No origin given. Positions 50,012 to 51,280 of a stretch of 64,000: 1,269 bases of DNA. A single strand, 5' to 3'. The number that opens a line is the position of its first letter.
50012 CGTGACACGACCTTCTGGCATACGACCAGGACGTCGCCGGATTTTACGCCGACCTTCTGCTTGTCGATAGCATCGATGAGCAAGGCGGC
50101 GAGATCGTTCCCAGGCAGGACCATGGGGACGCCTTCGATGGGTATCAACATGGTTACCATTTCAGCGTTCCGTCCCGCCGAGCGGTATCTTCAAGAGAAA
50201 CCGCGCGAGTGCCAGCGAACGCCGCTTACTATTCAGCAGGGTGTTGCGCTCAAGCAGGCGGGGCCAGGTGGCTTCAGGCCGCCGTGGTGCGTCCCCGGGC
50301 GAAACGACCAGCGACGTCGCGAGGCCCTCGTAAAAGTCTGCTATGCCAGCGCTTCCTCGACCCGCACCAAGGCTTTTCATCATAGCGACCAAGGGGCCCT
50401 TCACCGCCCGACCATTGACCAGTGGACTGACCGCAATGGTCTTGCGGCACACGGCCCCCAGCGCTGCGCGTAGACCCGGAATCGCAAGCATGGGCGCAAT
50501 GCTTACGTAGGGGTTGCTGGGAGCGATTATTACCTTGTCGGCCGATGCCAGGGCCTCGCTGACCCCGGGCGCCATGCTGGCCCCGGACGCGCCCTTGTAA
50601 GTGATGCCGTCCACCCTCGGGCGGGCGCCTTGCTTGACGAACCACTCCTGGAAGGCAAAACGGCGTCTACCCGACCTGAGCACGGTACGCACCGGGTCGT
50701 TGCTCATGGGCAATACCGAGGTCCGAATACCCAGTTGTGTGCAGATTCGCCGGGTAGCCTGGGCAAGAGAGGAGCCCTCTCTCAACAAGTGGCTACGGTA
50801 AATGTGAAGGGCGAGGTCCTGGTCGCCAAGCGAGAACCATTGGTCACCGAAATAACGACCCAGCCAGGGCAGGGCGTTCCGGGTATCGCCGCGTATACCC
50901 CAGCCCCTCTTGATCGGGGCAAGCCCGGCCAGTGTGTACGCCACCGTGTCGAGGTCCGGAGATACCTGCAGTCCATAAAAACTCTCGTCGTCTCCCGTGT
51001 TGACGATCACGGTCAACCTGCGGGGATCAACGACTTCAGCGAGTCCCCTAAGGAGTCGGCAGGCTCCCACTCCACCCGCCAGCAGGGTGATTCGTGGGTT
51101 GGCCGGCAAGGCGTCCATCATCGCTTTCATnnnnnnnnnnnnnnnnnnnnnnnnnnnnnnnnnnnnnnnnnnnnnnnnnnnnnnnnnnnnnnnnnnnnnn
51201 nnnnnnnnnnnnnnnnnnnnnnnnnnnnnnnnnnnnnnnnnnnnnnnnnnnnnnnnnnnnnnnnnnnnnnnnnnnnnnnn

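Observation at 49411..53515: Coenzyme F420 biosynthesis cluster with split cofG/cofH and no cofC, plus a Ddn-like F420H2-dependent reductase elsewhere in the window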

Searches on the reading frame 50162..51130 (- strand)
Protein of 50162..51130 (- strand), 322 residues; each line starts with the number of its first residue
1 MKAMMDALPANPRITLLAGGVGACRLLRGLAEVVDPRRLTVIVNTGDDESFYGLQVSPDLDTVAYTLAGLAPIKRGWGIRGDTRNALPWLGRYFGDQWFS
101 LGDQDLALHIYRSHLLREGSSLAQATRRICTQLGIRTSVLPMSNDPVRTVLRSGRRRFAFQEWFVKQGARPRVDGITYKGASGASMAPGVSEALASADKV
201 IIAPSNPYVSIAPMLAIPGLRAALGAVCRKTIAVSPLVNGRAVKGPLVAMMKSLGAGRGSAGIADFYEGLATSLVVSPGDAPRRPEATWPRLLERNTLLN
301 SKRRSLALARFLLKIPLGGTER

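Call 5: search_protein_families(library=ncbifam, proteins=[window:50162-51130:-])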
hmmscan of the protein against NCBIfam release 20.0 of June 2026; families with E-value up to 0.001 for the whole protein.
window:50162-51130:- (322 aa): 2 families
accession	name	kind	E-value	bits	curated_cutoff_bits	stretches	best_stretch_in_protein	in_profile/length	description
TIGR01819.1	F420_cofD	equivalog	2.5e-79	266.4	257.45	1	14-312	1-299/301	2-phospho-L-lactate transferase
TIGR01826.1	CofD_related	subfamily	1.9e-08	34.2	196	1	121-236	99-212/310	uridine diphosphate-N-acetylglucosamine-binding protein YvcK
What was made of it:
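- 50162..51130 (-): cofD, transferase that joins the activated side-chain precursor to FO to give F420-0, 322 aa. TIGR01819 266.4 bits (cut-off 257.45) against 34 bits for the YvcK model (call 5).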

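Call 6: search_protein_families(library=pfam, proteins=[window:50162-51130:-])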
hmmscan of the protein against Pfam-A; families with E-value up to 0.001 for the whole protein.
window:50162-51130:- (322 aa): 1 family
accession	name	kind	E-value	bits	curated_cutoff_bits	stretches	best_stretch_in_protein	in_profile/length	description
PF01933.23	CofD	-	2.3e-45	155.5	30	1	14-257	1-242/290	2-phospho-L-lactate transferase CofD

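Call 14: find_encoding_contigs(protein=window:50162-51130:-, flank=10000, max_places=6)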
Protein window:50162-51130:- (322 aa): 1 contig read that carries it; 1 place shown.
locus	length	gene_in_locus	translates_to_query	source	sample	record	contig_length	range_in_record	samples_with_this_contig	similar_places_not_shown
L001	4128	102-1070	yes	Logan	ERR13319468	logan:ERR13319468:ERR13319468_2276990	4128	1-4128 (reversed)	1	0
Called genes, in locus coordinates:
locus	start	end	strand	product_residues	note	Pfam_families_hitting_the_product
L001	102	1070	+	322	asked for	PF01933:CofD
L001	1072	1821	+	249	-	PF01996:F420_ligase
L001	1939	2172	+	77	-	-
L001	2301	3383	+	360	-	PF00149:Metallophos, PF12850:Metallophos_2 (faint)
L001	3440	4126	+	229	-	?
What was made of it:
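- Tried and rejected: The exact CofD sequence was found only on a 4-kb Logan contig from run ERR13319468 (call 14), which gave no extra context.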

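Call 15: find_homologous_proteins(query=window:50162-51130:-, max_evalue=1e-20)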
Query window:50162-51130:- (322 aa): 5622 proteins with E <= 1e-20 among 8000 candidates; the best 120 are listed.
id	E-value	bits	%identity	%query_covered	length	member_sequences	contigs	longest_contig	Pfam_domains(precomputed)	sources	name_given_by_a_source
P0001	2.3e-199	679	97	99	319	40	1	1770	PF01933.24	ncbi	-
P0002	3.5e-106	373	56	95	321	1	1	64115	PF01933.24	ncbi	-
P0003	2.6e-104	367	57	97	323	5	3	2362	PF01933.24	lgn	-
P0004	2.1e-103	364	57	91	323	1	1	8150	PF01933.24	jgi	jgi:LPPG:FO 2-phospho-L-lactate transferase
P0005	2.8e-101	357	56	95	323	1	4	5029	PF01933.24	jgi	jgi:LPPG:FO 2-phospho-L-lactate transferase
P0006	3.0e-101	357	54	94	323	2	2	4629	PF01933.24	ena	-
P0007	3.9e-101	356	52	98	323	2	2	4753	PF01933.24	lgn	-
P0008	5.0e-101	356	52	98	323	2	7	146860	PF01933.24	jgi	jgi:LPPG:FO 2-phospho-L-lactate transferase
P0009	5.0e-101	356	56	94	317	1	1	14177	PF01933.24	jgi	-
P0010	7.2e-101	355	55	95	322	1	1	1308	PF01933.24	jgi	jgi:LPPG:FO 2-phospho-L-lactate transferase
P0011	2.1e-100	354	52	98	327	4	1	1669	PF01933.24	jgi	jgi:LPPG:FO 2-phospho-L-lactate transferase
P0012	3.9e-100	353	57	94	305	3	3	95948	PF01933.24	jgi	jgi:LPPG:FO 2-phospho-L-lactate transferase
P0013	6.8e-100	352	56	94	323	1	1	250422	PF01933.24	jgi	jgi:LPPG:FO 2-phospho-L-lactate transferase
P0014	9.3e-100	352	55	93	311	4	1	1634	PF01933.24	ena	-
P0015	9.8e-100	352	56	93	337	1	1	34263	PF01933.24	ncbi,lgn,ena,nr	ncbi:MAG TPA: 2-phospho-L-lactate transferase [Candidatus Binatia bacterium]|nr:2-phospho-L-lactate 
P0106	1.6e-82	295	46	96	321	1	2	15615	PF01933.24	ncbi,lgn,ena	-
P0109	2.6e-82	294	45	94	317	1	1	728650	PF01933.24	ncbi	-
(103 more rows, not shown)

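Call 16: find_encoding_contigs(protein=P0002, flank=10000, max_places=2)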
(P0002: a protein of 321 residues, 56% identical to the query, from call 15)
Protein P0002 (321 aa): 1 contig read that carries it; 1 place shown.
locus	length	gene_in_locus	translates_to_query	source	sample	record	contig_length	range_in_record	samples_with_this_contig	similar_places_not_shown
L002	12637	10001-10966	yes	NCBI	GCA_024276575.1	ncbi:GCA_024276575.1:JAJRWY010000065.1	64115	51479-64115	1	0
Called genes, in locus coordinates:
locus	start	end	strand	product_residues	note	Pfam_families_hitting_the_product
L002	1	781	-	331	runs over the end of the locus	PF03308:MeaB, PF00009:GTP_EFTU (faint), PF03029:ATP_bind_1 (weak)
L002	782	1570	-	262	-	PF21948:LplA-B_cat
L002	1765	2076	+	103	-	-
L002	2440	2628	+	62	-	-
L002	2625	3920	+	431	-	PF00512:HisKA, PF02518:HATPase_c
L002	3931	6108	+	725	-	PF14532:Sigma54_activ_2, PF25601:AAA_lid_14 (weak)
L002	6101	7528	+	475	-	PF00072:Response_reg, PF00158:Sigma54_activat, PF14532:Sigma54_activ_2, PF07724:AAA_2 (weak), PF00004:AAA (weak), PF07728:AAA_5, PF25601:AAA_lid_14, PF02954:HTH_8, +1 more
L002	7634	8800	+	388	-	PF04055:Radical_SAM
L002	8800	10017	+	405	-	PF04055:Radical_SAM, PF19288:CofH_C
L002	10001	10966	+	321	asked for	PF01933:CofD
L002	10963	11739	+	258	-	PF01996:F420_ligase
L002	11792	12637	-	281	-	?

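Call 17: find_encoding_contigs(protein=P0015, flank=10000, max_places=2)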
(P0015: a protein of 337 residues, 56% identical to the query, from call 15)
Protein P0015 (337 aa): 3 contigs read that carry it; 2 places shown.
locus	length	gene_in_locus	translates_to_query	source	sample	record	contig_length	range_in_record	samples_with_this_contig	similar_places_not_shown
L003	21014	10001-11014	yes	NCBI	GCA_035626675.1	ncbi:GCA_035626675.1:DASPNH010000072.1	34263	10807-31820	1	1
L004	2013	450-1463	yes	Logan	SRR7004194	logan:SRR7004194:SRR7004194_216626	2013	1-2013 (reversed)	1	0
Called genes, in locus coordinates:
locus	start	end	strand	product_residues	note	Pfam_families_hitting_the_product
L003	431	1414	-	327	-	PF03308:MeaB, PF03029:ATP_bind_1 (faint)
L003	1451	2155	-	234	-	PF21948:LplA-B_cat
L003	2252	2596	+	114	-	-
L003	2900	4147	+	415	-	PF00512:HisKA, PF02518:HATPase_c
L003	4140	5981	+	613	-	PF14532:Sigma54_activ_2, PF25601:AAA_lid_14, PF00512:HisKA (weak)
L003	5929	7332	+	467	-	PF00072:Response_reg, PF00158:Sigma54_activat, PF01078:Mg_chelatase (faint), PF14532:Sigma54_activ_2, PF00004:AAA (weak), PF07728:AAA_5 (weak), PF25601:AAA_lid_14, PF02954:HTH_8, +1 more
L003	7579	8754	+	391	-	PF04055:Radical_SAM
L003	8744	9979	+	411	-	PF04055:Radical_SAM, PF19288:CofH_C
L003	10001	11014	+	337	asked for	PF01933:CofD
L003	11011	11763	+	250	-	PF01996:F420_ligase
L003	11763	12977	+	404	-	PF00149:Metallophos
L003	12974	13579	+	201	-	PF04264:YceI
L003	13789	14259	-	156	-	-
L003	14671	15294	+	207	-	PF04972:BON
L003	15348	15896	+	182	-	PF11181:YflT (faint)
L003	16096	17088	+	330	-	PF04055:Radical_SAM, PF06968:BATS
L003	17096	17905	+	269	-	PF05721:PhyH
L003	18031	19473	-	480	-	-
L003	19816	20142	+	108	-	-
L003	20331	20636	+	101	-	PF00076:RRM_1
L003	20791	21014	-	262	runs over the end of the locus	-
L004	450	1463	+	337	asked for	PF01933:CofD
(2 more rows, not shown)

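Call 18: find_encoding_contigs(protein=P0013, flank=10000, max_places=2)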
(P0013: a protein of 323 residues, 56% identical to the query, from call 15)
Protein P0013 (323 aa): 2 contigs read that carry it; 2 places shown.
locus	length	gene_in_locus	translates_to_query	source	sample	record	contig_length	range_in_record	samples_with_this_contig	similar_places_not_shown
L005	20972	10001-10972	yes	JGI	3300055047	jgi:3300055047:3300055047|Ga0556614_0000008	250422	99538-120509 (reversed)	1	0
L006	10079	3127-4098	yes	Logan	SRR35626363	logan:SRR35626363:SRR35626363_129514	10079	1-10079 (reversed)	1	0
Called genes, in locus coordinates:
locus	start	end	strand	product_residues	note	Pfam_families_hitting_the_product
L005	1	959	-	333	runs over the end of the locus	PF03308:MeaB, PF00009:GTP_EFTU (faint), PF03029:ATP_bind_1 (faint), PF13238:AAA_18 (faint)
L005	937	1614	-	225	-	PF21948:LplA-B_cat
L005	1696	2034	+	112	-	-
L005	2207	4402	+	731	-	PF16927:HisKA_7TM, PF00512:HisKA, PF02518:HATPase_c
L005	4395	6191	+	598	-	PF14532:Sigma54_activ_2, PF25601:AAA_lid_14, PF00512:HisKA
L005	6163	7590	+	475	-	PF00072:Response_reg, PF00158:Sigma54_activat, PF14532:Sigma54_activ_2, PF07724:AAA_2 (weak), PF00004:AAA (weak), PF07728:AAA_5, PF25601:AAA_lid_14, PF02954:HTH_8, +1 more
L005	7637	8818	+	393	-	PF04055:Radical_SAM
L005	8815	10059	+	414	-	PF04055:Radical_SAM, PF19288:CofH_C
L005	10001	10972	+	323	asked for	PF01933:CofD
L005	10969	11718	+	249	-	PF01996:F420_ligase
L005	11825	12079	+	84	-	-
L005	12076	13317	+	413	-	PF00149:Metallophos, PF12850:Metallophos_2 (faint)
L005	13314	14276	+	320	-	PF04055:Radical_SAM, PF06968:BATS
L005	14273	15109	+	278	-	PF05721:PhyH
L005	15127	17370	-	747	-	PF00989:PAS, PF08448:PAS_4, PF13426:PAS_9, PF08447:PAS_3, PF08448:PAS_4, PF00989:PAS, PF08448:PAS_4, PF08447:PAS_3, +4 more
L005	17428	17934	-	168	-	-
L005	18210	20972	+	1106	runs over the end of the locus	PF13188:PAS_8 (faint), PF00989:PAS, PF08448:PAS_4, PF13426:PAS_9, PF00512:HisKA, PF02518:HATPase_c, PF00072:Response_reg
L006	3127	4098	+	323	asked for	PF01933:CofD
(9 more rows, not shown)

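Call 19: search_dna_similar(query=window:50162-51130:-, collection=plasmids, mode=protein, max_rows=15)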
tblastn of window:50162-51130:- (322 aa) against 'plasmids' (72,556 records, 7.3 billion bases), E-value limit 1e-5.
Records with a match: 39; places in all: 39; records where one place covers at least 80% of the query: 36.
Best place of each record, by identity: <60% 39.
By first word of the organism name: Sinorhizobium 12; Leisingera 10; Paraburkholderia 2; Croceicoccus 2; Aromatoleum 1; Variovorax 1; Thermomicrobium 1; Nonomuraea 1; Miltoncostaea 1; Agrobacterium 1; and 7 more.
By predicted mobility (MOB-suite, as given by PLSDB): non-mobilizable 21; conjugative 17; mobilizable 1.
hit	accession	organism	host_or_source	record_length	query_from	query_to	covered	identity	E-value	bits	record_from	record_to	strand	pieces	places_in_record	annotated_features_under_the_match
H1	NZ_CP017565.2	Paraburkholderia sprentiae WSM5005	Lebeckia ambigua,root nodule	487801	10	315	95%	44.1%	1e-68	239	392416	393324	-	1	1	cofD: 2-phospho-L-lactate transferase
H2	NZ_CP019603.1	Croceicoccus marinus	-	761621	8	303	92%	43.2%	7e-68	236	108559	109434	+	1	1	cofD: 2-phospho-L-lactate transferase | cofE: coenzyme F420-0:L-glutamate ligase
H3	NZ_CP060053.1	Croceicoccus marinus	prokaryote,marine sediment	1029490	8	303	92%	43.2%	7e-68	236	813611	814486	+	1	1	none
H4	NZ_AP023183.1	Paraburkholderia sp. PGU19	Physopelta gutta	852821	17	313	92%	42.4%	2e-68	238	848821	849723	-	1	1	cofD: 2-phospho-L-lactate transferase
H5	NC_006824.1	Aromatoleum aromaticum EbN1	-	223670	14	315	94%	41.4%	3e-52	192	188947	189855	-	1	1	cofD: 2-phospho-L-lactate transferase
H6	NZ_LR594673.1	Variovorax sp. PBL-E5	linuron-contaminated soil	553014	25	313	90%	42.5%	2e-61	218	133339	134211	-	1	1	cofD: 2-phospho-L-lactate transferase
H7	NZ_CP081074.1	Leisingera caerulea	-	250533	13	322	96%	38.1%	1e-56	204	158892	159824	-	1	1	cofD: 2-phospho-L-lactate transferase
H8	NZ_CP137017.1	Sinorhizobium fredii GR64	Phaseolus vulgaris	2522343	9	280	84%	43.1%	1e-56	204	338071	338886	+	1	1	record has no annotation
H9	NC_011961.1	Thermomicrobium roseum DSM 5159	-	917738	25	285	81%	44.4%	1e-58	210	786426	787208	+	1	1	cofD: 2-phospho-L-lactate transferase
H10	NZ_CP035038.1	Sinorhizobium fredii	single cell,soil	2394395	9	280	84%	42.3%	2e-55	201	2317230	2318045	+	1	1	none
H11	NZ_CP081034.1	Leisingera aquaemixtae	-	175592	11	281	84%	42.1%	2e-57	206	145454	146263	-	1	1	cofD: 2-phospho-L-lactate transferase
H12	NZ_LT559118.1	Nonomuraea gerenzanensis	-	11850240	13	315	94%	37.6%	6e-48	179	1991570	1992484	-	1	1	none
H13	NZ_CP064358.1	Miltoncostaea oceani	pure culture,marine sediment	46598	14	280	83%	42.5%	3e-54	197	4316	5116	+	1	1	cofD: 2-phospho-L-lactate transferase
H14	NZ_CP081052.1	Leisingera aquaemixtae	-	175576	11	281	84%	41.7%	5e-57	205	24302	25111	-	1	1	cofD: 2-phospho-L-lactate transferase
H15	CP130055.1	Sinorhizobium meliloti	Medicago,Cell culture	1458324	4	274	84%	41.6%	9e-32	205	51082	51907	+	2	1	cofE: coenzyme F420-0:L-glutamate ligase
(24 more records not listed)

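Call 21: get_annotated_region(hit=H1, flank=6000)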
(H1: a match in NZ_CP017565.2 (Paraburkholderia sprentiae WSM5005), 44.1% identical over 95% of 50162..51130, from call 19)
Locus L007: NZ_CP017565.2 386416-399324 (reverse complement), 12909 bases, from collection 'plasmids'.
description: Paraburkholderia sprentiae WSM5005 plasmid pl2WSM5005, complete sequence
organism: Paraburkholderia sprentiae WSM5005 (NCBI taxid 754502)
taxonomy: Bacteria; Pseudomonadota; Betaproteobacteria; Burkholderiales; Burkholderiaceae; Paraburkholderia; Paraburkholderia sprentiae; Paraburkholderia sprentiae WSM5005
host: -; source: Lebeckia ambigua,root nodule; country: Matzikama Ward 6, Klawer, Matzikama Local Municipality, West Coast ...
typing (MOB-suite, as given by PLSDB): conjugative; relaxase MOBP; mating-pair formation MPF_T
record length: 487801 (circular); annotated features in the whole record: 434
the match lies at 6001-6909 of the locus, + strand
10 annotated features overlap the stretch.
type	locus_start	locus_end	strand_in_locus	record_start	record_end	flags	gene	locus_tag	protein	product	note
CDS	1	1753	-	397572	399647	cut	-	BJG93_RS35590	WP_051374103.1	PQQ-binding-like beta-propeller repeat protein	-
CDS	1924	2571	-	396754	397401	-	npdG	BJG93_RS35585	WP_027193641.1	NADPH-dependent F420 reductase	-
CDS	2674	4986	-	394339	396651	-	cofH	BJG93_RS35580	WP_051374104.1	5-amino-6-(D-ribitylamino)uracil--L-tyrosine 4-hydroxyphenyl transferase CofH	-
CDS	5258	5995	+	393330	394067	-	cofE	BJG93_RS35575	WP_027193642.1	coenzyme F420-0:L-glutamate ligase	-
CDS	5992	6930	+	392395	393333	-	cofD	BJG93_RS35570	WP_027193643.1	2-phospho-L-lactate transferase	-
CDS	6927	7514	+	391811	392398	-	cofC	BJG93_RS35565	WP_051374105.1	2-phospho-L-lactate guanylyltransferase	-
CDS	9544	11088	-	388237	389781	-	-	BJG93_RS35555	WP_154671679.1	IS66 family transposase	-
CDS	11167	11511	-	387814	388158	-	tnpB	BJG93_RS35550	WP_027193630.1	IS66 family insertion sequence element accessory protein TnpB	-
CDS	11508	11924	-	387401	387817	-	-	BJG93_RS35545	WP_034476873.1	transposase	GO:0006313 - DNA transposition [Evidence IEA]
CDS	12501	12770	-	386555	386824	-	-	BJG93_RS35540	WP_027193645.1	hypothetical protein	-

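Call 22: get_annotated_region(hit=H2, flank=6000)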
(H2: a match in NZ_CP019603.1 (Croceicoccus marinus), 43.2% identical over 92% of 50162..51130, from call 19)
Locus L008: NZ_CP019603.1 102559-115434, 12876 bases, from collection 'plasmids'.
description: Croceicoccus marinus strain E4A9 plasmid pCME4A9I, complete sequence
organism: Croceicoccus marinus (NCBI taxid 450378)
taxonomy: Bacteria; Pseudomonadota; Alphaproteobacteria; Sphingomonadales; Erythrobacteraceae; Croceicoccus; Croceicoccus marinus
host: -; source: -; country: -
typing (MOB-suite, as given by PLSDB): non-mobilizable; replicon rep_cluster_545
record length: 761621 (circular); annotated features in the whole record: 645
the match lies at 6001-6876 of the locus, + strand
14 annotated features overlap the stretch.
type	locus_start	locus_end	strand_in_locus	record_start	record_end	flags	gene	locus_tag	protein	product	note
CDS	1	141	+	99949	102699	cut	-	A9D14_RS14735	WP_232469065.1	LuxR C-terminal-related transcriptional regulator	GO:0006355 - regulation of DNA-templated transcription [Evidence IEA]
CDS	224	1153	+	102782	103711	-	-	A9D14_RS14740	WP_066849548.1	3-keto-5-aminohexanoate cleavage protein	-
CDS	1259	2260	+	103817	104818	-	-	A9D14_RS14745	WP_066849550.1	LLM class flavin-dependent oxidoreductase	-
CDS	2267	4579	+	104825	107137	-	cofH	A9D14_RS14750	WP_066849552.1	5-amino-6-(D-ribitylamino)uracil--L-tyrosine 4-hydroxyphenyl transferase CofH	-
CDS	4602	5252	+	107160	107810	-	npdG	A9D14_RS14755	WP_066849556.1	NADPH-dependent F420 reductase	-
CDS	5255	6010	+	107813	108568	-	cofE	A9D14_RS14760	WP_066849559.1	coenzyme F420-0:L-glutamate ligase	-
CDS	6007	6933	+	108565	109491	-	cofD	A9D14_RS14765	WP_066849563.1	2-phospho-L-lactate transferase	-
CDS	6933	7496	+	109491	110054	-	cofC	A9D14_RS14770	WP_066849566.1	2-phospho-L-lactate guanylyltransferase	-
CDS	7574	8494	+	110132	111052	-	-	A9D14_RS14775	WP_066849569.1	TIGR03619 family F420-dependent LLM class oxidoreductase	GO:0008150 - biological_process [Evidence IEA]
CDS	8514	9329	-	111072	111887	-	-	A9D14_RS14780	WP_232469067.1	SDR family oxidoreductase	-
CDS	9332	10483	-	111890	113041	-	-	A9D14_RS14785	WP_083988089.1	oxidoreductase family protein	-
CDS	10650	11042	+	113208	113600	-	-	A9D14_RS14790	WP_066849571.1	nuclear transport factor 2 family protein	-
CDS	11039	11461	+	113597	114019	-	-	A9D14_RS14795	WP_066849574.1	nuclear transport factor 2 family protein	-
CDS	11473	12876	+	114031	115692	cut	-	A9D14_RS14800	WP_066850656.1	FAD-dependent oxidoreductase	-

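Call 28: get_annotated_region(hit=H9, flank=6000)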
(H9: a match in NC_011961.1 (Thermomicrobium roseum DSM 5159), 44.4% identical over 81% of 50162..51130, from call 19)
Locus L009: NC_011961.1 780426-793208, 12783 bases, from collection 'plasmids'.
description: Thermomicrobium roseum DSM 5159 plasmid unnamed, complete sequence
organism: Thermomicrobium roseum DSM 5159 (NCBI taxid 309801)
taxonomy: Bacteria; Thermomicrobiota; Thermomicrobia; Thermomicrobiales; Thermomicrobiaceae; Thermomicrobium; Thermomicrobium roseum; Thermomicrobium roseum DSM 5159
host: -; source: -; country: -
typing (MOB-suite, as given by PLSDB): non-mobilizable
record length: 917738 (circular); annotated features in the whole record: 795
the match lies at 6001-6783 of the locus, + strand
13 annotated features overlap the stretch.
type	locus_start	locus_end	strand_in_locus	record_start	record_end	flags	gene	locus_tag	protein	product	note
CDS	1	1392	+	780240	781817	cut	-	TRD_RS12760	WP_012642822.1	APC family permease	-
CDS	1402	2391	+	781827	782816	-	-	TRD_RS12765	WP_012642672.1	metallophosphoesterase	-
CDS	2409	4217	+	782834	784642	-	-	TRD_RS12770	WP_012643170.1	nitrilase-related carbon-nitrogen hydrolase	GO:0006807 - nitrogen compound metabolic process [Evidence IEA]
CDS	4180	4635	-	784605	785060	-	-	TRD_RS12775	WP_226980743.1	arsenate reductase ArsC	-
CDS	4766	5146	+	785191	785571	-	-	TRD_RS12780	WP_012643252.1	nucleotidyltransferase domain-containing protein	-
CDS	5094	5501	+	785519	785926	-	-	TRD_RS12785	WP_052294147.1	HEPN domain-containing protein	-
CDS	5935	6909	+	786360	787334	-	cofD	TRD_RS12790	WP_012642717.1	2-phospho-L-lactate transferase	-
CDS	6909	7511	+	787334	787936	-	cofC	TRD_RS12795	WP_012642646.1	2-phospho-L-lactate guanylyltransferase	-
CDS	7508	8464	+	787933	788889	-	-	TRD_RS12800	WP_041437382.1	DMT family transporter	-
CDS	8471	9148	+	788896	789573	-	-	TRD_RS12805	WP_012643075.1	nitroreductase family protein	-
CDS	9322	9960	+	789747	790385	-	-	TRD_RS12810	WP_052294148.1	thermonuclease family protein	-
CDS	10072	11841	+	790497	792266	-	-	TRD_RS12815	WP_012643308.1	thiamine pyrophosphate-requiring protein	-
CDS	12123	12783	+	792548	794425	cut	-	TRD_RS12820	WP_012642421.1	GNAT family N-acetyltransferase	-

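Call 29: get_annotated_region(hit=H13, flank=5000)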
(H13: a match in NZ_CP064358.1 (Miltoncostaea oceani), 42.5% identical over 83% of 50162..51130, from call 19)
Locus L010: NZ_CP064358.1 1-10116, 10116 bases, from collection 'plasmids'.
description: Miltoncostaea oceani strain SCSIO 61214 plasmid unnamed2, complete sequence
organism: Miltoncostaea oceani (NCBI taxid 2843216)
taxonomy: Bacteria; Actinomycetota; Thermoleophilia; Miltoncostaeales; Miltoncostaeaceae; Miltoncostaea; Miltoncostaea oceani
host: -; source: pure culture,marine sediment; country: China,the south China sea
typing (MOB-suite, as given by PLSDB): non-mobilizable
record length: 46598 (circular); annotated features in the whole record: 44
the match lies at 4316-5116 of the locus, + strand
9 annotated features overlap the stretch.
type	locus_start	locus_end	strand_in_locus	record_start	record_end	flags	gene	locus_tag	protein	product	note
CDS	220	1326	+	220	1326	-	-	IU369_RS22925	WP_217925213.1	TRAP transporter substrate-binding protein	-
CDS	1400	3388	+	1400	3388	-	-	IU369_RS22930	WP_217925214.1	TRAP transporter large permease subunit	GO:0015740 - C4-dicarboxylate transport [Evidence IEA]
CDS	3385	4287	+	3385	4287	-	-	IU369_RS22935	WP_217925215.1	DMT family transporter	-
CDS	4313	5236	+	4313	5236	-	cofD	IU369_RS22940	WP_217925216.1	2-phospho-L-lactate transferase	-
CDS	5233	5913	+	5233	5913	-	cofC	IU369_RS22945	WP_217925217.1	2-phospho-L-lactate guanylyltransferase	-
CDS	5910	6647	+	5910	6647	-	cofE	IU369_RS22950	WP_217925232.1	coenzyme F420-0:L-glutamate ligase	-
CDS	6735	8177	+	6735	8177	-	-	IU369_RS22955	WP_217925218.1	FAD-dependent oxidoreductase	-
CDS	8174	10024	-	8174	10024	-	cofH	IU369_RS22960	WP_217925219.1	5-amino-6-(D-ribitylamino)uracil--L-tyrosine 4-hydroxyphenyl transferase CofH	-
CDS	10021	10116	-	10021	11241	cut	cofG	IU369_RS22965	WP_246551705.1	7,8-didemethyl-8-hydroxy-5-deazariboflavin synthase CofG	-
